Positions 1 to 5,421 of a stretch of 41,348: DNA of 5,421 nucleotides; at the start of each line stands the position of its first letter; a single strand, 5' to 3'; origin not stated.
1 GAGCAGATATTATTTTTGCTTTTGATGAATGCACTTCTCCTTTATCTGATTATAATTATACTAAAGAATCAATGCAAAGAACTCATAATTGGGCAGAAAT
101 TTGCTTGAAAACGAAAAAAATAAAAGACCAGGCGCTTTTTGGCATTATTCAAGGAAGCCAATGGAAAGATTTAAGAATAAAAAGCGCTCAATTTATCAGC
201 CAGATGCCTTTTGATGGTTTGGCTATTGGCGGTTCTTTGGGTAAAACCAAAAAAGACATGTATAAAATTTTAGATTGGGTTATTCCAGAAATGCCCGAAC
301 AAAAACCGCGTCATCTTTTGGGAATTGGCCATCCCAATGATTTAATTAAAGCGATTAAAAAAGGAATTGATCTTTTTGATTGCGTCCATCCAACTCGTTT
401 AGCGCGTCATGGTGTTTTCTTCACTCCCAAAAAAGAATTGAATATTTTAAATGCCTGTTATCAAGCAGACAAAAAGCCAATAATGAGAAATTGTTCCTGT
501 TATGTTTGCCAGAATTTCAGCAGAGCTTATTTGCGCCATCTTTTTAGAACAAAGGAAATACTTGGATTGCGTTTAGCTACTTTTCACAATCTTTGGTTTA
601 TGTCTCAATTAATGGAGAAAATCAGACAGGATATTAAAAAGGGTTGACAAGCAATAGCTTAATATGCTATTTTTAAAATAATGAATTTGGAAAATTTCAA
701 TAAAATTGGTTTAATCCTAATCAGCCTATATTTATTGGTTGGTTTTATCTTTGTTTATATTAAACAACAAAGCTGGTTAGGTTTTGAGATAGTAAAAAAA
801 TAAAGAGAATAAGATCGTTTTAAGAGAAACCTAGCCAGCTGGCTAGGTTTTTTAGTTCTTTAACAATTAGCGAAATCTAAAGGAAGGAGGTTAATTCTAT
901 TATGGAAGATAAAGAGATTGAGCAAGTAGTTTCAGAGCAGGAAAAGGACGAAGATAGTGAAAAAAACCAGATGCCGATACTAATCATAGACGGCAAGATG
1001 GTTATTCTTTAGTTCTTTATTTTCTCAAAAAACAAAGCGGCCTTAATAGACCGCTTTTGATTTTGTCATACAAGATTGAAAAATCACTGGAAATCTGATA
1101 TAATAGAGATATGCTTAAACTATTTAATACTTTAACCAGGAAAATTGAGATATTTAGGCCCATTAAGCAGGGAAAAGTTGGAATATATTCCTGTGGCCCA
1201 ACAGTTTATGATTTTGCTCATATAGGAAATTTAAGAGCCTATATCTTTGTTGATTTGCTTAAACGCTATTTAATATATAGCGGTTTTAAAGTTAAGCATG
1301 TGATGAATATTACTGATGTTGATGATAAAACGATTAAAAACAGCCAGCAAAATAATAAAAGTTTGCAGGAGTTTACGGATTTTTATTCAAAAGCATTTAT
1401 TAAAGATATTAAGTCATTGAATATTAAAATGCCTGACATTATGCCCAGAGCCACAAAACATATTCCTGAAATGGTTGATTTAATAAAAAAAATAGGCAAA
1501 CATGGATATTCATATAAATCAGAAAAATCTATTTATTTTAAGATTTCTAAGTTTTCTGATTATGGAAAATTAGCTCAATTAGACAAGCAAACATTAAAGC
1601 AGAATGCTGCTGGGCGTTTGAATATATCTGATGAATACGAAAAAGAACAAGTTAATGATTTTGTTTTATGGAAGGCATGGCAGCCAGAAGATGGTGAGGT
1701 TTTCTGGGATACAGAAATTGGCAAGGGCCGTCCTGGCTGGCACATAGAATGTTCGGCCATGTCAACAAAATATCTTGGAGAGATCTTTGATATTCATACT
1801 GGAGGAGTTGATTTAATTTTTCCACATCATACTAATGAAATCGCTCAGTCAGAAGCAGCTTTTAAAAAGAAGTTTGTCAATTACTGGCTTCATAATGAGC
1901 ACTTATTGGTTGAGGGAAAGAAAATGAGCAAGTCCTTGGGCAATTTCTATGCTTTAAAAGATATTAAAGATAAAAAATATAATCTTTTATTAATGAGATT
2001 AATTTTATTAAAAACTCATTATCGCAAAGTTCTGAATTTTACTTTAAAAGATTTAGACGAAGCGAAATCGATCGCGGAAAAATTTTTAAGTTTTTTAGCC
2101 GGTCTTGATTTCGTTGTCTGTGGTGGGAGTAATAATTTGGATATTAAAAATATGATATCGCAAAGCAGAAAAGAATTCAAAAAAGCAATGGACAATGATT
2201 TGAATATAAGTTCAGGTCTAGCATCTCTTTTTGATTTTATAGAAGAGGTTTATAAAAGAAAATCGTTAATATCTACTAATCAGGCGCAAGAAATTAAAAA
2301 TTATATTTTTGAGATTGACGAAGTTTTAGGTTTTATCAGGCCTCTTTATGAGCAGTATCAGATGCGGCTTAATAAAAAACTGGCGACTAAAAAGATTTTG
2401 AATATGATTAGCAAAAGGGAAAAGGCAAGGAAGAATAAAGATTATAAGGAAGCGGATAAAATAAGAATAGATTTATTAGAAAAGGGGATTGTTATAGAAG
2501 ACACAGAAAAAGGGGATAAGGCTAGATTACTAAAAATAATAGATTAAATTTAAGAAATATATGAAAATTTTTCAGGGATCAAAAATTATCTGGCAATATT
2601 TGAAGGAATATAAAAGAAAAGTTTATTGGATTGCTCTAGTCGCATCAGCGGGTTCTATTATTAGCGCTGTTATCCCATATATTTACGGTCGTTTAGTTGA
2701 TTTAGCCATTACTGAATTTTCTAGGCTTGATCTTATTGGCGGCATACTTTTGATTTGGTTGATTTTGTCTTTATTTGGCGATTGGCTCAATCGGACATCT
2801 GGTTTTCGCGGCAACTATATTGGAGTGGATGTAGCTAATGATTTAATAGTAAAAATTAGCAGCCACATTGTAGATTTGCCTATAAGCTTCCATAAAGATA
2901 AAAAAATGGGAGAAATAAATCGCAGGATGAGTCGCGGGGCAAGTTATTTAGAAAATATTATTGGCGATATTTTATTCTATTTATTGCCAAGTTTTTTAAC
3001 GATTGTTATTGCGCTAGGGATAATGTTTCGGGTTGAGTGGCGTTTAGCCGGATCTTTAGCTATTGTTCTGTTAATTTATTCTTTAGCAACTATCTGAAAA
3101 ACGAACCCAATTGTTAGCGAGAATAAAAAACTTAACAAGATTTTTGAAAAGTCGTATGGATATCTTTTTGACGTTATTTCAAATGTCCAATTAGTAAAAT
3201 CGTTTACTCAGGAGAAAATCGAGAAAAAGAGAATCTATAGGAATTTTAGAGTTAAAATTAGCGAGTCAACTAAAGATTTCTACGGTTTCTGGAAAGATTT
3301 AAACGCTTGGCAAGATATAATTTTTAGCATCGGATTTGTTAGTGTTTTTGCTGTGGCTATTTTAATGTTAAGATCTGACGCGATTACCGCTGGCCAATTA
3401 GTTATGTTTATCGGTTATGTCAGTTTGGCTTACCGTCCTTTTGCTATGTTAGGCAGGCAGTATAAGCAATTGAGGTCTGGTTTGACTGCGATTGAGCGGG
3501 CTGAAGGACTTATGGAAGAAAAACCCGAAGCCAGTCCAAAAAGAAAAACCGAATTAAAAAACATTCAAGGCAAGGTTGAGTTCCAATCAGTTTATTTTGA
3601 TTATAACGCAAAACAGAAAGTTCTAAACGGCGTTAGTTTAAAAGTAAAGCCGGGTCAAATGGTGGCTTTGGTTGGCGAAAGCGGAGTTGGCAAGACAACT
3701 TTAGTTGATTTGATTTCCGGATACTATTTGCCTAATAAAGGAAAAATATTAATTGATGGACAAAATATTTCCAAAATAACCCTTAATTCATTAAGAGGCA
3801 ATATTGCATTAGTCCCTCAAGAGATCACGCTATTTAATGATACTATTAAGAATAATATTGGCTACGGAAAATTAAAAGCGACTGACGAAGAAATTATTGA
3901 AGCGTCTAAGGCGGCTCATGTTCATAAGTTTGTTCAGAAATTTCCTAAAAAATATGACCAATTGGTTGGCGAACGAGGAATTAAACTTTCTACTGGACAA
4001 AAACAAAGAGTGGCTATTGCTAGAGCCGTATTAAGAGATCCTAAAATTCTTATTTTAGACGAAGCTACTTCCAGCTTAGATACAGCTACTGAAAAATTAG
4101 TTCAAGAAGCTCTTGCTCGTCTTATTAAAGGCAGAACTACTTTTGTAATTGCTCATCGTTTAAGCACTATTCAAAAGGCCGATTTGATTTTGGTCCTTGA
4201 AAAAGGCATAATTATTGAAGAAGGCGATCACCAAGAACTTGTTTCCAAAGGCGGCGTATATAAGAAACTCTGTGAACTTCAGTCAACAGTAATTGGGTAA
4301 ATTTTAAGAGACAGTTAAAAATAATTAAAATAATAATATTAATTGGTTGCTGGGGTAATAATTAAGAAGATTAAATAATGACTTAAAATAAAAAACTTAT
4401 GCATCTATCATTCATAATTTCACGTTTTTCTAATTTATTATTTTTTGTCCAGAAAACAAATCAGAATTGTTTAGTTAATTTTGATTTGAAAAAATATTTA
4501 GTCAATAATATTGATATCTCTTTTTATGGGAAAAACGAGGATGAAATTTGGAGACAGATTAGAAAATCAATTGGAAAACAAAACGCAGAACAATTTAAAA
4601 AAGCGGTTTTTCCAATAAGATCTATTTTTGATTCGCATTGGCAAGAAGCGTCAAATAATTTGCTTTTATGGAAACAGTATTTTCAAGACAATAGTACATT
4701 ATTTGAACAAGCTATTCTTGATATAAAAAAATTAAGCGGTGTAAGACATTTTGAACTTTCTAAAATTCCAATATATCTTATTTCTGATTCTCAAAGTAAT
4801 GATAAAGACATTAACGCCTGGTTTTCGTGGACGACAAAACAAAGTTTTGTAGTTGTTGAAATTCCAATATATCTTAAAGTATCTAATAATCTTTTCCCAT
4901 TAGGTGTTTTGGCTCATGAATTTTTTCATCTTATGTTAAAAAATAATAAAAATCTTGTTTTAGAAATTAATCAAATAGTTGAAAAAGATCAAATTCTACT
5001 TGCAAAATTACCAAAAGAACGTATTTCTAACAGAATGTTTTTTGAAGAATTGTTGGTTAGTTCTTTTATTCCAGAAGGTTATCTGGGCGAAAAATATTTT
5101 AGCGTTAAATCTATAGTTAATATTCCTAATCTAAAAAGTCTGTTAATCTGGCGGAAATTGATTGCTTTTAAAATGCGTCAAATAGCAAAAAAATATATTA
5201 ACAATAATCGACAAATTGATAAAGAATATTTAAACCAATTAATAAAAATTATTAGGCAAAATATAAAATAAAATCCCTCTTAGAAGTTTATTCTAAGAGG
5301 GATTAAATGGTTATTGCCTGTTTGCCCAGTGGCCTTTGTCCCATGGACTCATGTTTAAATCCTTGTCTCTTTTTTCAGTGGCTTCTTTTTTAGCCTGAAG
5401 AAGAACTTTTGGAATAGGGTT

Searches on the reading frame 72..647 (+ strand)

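Call 53: search_protein_families(library=pfam, proteins=[window:72-647:+], max_evalue=0.001)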
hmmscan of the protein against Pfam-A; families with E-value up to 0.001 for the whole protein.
window:72-647:+ (191 aa): 1 family
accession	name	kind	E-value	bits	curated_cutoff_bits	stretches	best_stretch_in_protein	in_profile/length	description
PF01702.25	TGT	-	1.3e-77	261.7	26.3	1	1-191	150-342/357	Queuine tRNA-ribosyltransferase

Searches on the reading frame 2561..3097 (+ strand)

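Call 53: search_protein_families(library=pfam, proteins=[window:2561-3097:+], max_evalue=0.001)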
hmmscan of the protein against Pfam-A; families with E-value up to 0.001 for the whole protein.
window:2561-3097:+ (178 aa): 2 families
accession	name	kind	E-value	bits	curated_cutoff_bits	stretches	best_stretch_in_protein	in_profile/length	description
PF00664.28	ABC_membrane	-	1.1e-20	75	28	1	26-177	6-158/274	ABC transporter transmembrane region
PF12698.13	ABC2_membrane_3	-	0.00033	20.3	31.6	1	116-178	192-255/347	ABC-2 family transporter protein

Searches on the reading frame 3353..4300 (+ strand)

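Call 53: search_protein_families(library=pfam, proteins=[window:3353-4300:+], max_evalue=0.001)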
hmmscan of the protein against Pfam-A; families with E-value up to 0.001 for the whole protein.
window:3353-4300:+ (315 aa): 8 families
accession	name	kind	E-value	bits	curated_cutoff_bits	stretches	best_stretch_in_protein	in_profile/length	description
PF00005.33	ABC_tran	-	1.9e-37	129.4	25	1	91-240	1-137/137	ABC transporter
PF02463.25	SMC_N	-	1.2e-06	28.6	40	1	102-280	25-209/220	RecF/RecN/SMC N terminal domain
PF03193.22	RsgA_GTPase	-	0.00012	22.3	30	1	66-123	73-128/174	RsgA GTPase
PF13555.12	AAA_29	-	0.0002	21.4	27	1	92-128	13-49/61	P-loop containing region of AAA domain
PF20720.3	nSTAND3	-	0.00056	20.1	27.2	1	101-184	17-94/155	Novel STAND NTPase 3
PF13191.12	AAA_16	-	0.00062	20.7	32.6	0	102-256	25-158/167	AAA ATPase domain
PF13401.12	AAA_22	-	0.00066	20.4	27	0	101-242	5-96/130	AAA domain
PF13304.12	AAA_21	-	0.00085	19.9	27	0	104-122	2-20/304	AAA domain, putative AbiEii toxin, Type IV TA system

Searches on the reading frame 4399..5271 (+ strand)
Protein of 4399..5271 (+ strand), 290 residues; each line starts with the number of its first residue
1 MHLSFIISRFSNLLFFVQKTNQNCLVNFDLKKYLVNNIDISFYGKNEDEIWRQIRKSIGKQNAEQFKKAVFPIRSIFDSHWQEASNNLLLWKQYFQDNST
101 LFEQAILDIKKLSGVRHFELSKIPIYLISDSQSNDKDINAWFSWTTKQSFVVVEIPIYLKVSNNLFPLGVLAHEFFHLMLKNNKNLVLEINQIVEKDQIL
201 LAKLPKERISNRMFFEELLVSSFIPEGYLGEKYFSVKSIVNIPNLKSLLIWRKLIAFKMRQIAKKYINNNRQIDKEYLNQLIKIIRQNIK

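Call 3: search_protein_families(library=pfam, proteins=[window:4399-5271:+], max_evalue=0.1)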
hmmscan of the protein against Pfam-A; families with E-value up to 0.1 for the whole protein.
window:4399-5271:+ (290 aa): 1 family
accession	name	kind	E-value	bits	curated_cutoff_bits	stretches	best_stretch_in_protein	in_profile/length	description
PF01435.24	Peptidase_M48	-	0.016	15.5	20.3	1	134-202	32-99/186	Peptidase family M48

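Call 4: search_protein_families(library=ncbifam, proteins=[window:4399-5271:+], max_evalue=0.1)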
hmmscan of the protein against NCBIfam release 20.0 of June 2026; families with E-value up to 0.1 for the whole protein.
window:4399-5271:+ (290 aa): 0 families

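Call 18: find_homologous_proteins(query=window:4399-5271:+, max_evalue=0.001)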
Query window:4399-5271:+ (290 aa): 155 proteins with E <= 0.001 among 1491 candidates; the best 120 are listed.
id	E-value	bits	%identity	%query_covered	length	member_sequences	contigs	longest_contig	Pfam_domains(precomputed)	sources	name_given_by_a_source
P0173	3.9e-183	625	100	100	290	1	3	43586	-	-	-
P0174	4.4e-150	517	82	100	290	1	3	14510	-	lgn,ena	-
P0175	1.1e-127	443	70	100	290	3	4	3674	-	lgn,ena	-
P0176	5.3e-125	434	71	100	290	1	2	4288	-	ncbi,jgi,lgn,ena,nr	ncbi:MAG: hypothetical protein ABII95_02080 [Patescibacteria group bacterium]|nr:hypothetical protei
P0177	1.6e-123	430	68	100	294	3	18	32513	-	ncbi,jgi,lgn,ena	-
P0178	4.8e-123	428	68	100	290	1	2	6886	-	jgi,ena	-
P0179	4.6e-110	385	61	99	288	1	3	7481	-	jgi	jgi:hypothetical protein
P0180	2.2e-108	380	62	100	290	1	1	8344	-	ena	-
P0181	3.3e-108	379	62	100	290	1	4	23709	-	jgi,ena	-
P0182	3.9e-108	379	59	100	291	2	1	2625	-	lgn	-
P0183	3.9e-108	379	62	100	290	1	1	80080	-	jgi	jgi:hypothetical protein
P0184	1.2e-107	378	61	100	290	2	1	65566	-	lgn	-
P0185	3.1e-107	376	61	100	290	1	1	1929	-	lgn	-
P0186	4.4e-107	376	62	100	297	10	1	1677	-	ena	-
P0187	5.2e-107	375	62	100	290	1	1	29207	-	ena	-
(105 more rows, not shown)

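Call 33: predict_structure(alignment_id=A2)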
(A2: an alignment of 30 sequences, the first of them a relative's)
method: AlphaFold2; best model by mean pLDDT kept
length: 290 residues; sequences in the alignment: 30
mean_pLDDT: 90.7   pTM: 0.90
mean pLDDT of the five models: 90.7, 89.6, 88.8, 88.4, 88.0
residues with pLDDT >= 90: 198; 70-90: 82; 50-70: 10; < 50: 0
segments of 3 or more residues with pLDDT < 50: none
pLDDT, mean of each block of 10 residues (from residue 1): 89 90 69 82 86 91 90 89 95 96 96 91 94 90 89 95 94 97 94 94 79 95 96 86 81 94 97 97 90
secondary structure, 60 per line:
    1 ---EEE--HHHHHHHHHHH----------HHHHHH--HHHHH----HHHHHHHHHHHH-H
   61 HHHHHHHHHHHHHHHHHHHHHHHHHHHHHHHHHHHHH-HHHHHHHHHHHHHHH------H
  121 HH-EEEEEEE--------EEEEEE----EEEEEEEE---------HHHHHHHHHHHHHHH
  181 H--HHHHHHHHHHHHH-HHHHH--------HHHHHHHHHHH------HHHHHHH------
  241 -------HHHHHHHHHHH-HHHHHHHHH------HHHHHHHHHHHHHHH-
elements in order: E4-6 H9-19 H30-35 H38-42 H47-58 H60-97 H99-113 E124-130 E139-144 E149-156 H166-181 H184-196 H198-202 H211-221 H228-234 H248-258 H260-268 H275-289

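Call 39: fold_search(model_id=the predicted structure, library=pdb)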
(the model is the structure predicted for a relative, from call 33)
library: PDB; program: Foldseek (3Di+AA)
matches with E <= 10: 162; with E <= 0.001: 0
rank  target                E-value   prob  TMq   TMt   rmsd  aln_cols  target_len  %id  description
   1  1lml                  4.6e-01  0.44  0.15  0.10   6.5        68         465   19  LEISHMANOLYSIN (released 1997-09-17)
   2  4l7a_A                9.7e-01  0.21  0.27  0.29  10.6       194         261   18  Crystal structure of a putative zinc-binding metallo-peptidase (BACCAC_01431) from Bacteroides caccae ATCC 43185 at 2. (released 2013-07-03)
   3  8e9z_B                9.7e-01  0.03  0.09  0.11  18.6       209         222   10  CryoEM structure of miniGq-coupled hM3R in complex with Iperoxo (released 2022-11-30)
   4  8jsr_A                1.4e+00  0.03  0.11  0.13  20.6       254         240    9  Cryo-EM structure of the anamorelin-bound ghrelin receptor and Gq complex (released 2025-01-22)
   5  2iub_I                1.5e+00  0.06  0.13  0.12  15.7       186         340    9  Crystal structure of a divalent metal ion transporter CorA at 2.9 A resolution. (released 2006-08-03)
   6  4l7a_B                1.7e+00  0.15  0.25  0.27  11.0       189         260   19  Crystal structure of a putative zinc-binding metallo-peptidase (BACCAC_01431) from Bacteroides caccae ATCC 43185 at 2. (released 2013-07-03)
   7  4aw6_D                1.7e+00  0.08  0.19  0.14  19.2       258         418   15  Crystal structure of the human nuclear membrane zinc metalloprotease ZMPSTE24 (FACE1) (released 2012-07-25)
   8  8jr9_A                1.7e+00  0.03  0.11  0.14  20.8       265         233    9  Small molecule agonist (PCO371) bound to human parathyroid hormone receptor type 1 (PTH1R) (released 2023-08-02)
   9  9gyo_A                1.8e+00  0.02  0.11  0.14  20.4       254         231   11  CryoEM structure of Gs-coupled GPBAR with small molecule agonist P395 (released 2024-10-09)
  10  4fyj                  1.9e+00  0.09  0.11  0.16  12.4       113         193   11  Crystal Structure of P. aeruginosa peptidyl-tRNA hydrolase (released 2012-12-12)
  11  8unp_A                1.9e+00  0.02  0.10  0.12  21.6       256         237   11  CryoEM structure of beta-2-adrenergic receptor in complex with GTP-bound Gs heterotrimer (Class E) (released 2024-03-06)
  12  4aw6_A                1.9e+00  0.06  0.20  0.15  21.3       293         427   15  Crystal structure of the human nuclear membrane zinc metalloprotease ZMPSTE24 (FACE1) (released 2012-07-25)
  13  8zsp_A                2.0e+00  0.03  0.13  0.15  21.4       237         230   10  Cryo-EM structure of the LSD-bound hTAAR1-Gs complex (released 2024-07-24)
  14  2iub_H                2.0e+00  0.03  0.11  0.10  15.3       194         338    8  Crystal structure of a divalent metal ion transporter CorA at 2.9 A resolution. (released 2006-08-03)
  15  8unw_A                2.1e+00  0.02  0.12  0.14  19.4       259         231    9  CryoEM structure of beta-2-adrenergic receptor in complex with GTP-bound Gs heterotrimer (Class L) (released 2024-03-06)
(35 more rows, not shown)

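Call 40: search_protein_families(library=pfam, alignment_id=A2, max_evalue=1)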
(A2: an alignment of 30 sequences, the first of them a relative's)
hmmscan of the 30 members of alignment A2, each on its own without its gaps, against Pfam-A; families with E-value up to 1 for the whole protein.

A. member 1, P0173 (290 aa): 2 families
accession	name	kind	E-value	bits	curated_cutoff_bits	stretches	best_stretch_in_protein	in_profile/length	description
PF01435.24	Peptidase_M48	-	0.016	15.5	20.3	1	134-202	32-99/186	Peptidase family M48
PF05420.17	BCSC_C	-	0.16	11.6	23.5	1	32-84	226-273/336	Cellulose synthase operon protein C C-terminus (BCSC_C)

B. families by the number of members that match (of 30 scanned): 23 families
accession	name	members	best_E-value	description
PF10545.15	MADF_DNA_bdg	3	0.029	Alcohol dehydrogenase transcription factor Myb/SANT-like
PF23285.1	DUF7078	2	0.012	Domain of unknown function (DUF7078)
PF01435.24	Peptidase_M48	2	0.016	Peptidase family M48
PF18958.6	DUF5700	2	0.099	Putative zinc dependent peptidase (DUF5700)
PF10623.15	PilI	1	0.023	Plasmid conjugative transfer protein PilI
PF17562.7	Styelin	1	0.025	Styelin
PF22535.1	DUF7003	1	0.045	Family of unknown function (DUF7003)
PF17719.6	DUF5564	1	0.047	Family of unknown function (DUF5564)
PF06661.16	VirE3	1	0.049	VirE3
PF12738.14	PTCB-BRCT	1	0.056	twin BRCT domain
PF13117.11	Cag12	1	0.08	Cag pathogenicity island protein Cag12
PF22804.1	ASA5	1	0.081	F1F0 ATP synthase subunit ASA5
PF25826.1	DUF7952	1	0.085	Domain of unknown function (DUF7952)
PF14113.12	Tae4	1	0.086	Type VI secretion system (T6SS), amidase effector protein 4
PF11427.14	HTH_Tnp_Tc3_1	1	0.091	Tc3 transposase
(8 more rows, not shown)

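Call 41: search_solved_structures(query=A2, max_evalue=10)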
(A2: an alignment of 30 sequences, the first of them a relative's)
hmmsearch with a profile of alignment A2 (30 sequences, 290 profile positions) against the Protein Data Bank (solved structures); distinct sequences matched with E-value up to 10: 1.
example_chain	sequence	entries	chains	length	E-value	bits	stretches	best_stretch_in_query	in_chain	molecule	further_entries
2fyh_A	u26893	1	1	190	4.6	9.3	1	28-81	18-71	putative integral membrane transport protein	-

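Call 76: fold_search(model_id=the predicted structure, library=viral)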
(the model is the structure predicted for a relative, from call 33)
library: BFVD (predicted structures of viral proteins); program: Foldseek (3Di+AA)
matches with E <= 10: 177; with E <= 0.001: 0
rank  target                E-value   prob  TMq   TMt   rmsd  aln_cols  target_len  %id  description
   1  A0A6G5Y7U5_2          5.1e-02  0.33  0.22  0.07  23.9       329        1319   12  (no name in the UniProt tables at hand)
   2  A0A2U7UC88            9.7e-02  0.60  0.21  0.20  20.7       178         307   18  Uncharacterized protein [Pandoravirus neocaledonia]
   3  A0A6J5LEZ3            1.3e-01  0.66  0.17  0.28   5.3        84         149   21  Uncharacterized protein [uncultured Caudovirales phage]
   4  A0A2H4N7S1            1.3e-01  0.51  0.16  0.28   6.5        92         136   17  (no name in the UniProt tables at hand)
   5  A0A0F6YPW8            1.4e-01  0.84  0.19  0.34   4.7        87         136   11  Uncharacterized protein [Sinorhizobium phage phiN3]
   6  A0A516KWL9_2          1.4e-01  0.69  0.30  0.11  12.2       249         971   16  (no name in the UniProt tables at hand)
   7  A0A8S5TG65            1.5e-01  0.21  0.19  0.15  16.7       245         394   13  Uncharacterized protein [Myoviridae sp. ctIty1]
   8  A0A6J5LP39            1.7e-01  0.66  0.17  0.27   5.1        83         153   20  SprT-like [uncultured Caudovirales phage]
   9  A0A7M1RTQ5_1          1.8e-01  0.23  0.26  0.09  16.5       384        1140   11  Uncharacterized protein [uncultured phage cr272_1]
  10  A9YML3                2.0e-01  0.63  0.18  0.29   7.4       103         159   16  SprT [Helicoverpa armigera granulovirus]
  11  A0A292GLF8            2.1e-01  0.60  0.20  0.29   5.9        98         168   16  (no name in the UniProt tables at hand)
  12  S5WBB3                3.0e-01  0.21  0.24  0.21  17.0       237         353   12  Putative peptidase [Pseudomonas phage PaBG]
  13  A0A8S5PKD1            3.5e-01  0.75  0.21  0.29   4.4        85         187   18  SprT-like domain-containing protein Spartan/DNA Complex repair, protease, DNA BINDING [Siphoviridae sp. ctUGQ45]
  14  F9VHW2                4.1e-01  0.30  0.24  0.14   9.6       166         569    8  (no name in the UniProt tables at hand)
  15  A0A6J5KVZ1            4.3e-01  0.57  0.20  0.30   5.3        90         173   12  Uncharacterized protein [uncultured Caudovirales phage]
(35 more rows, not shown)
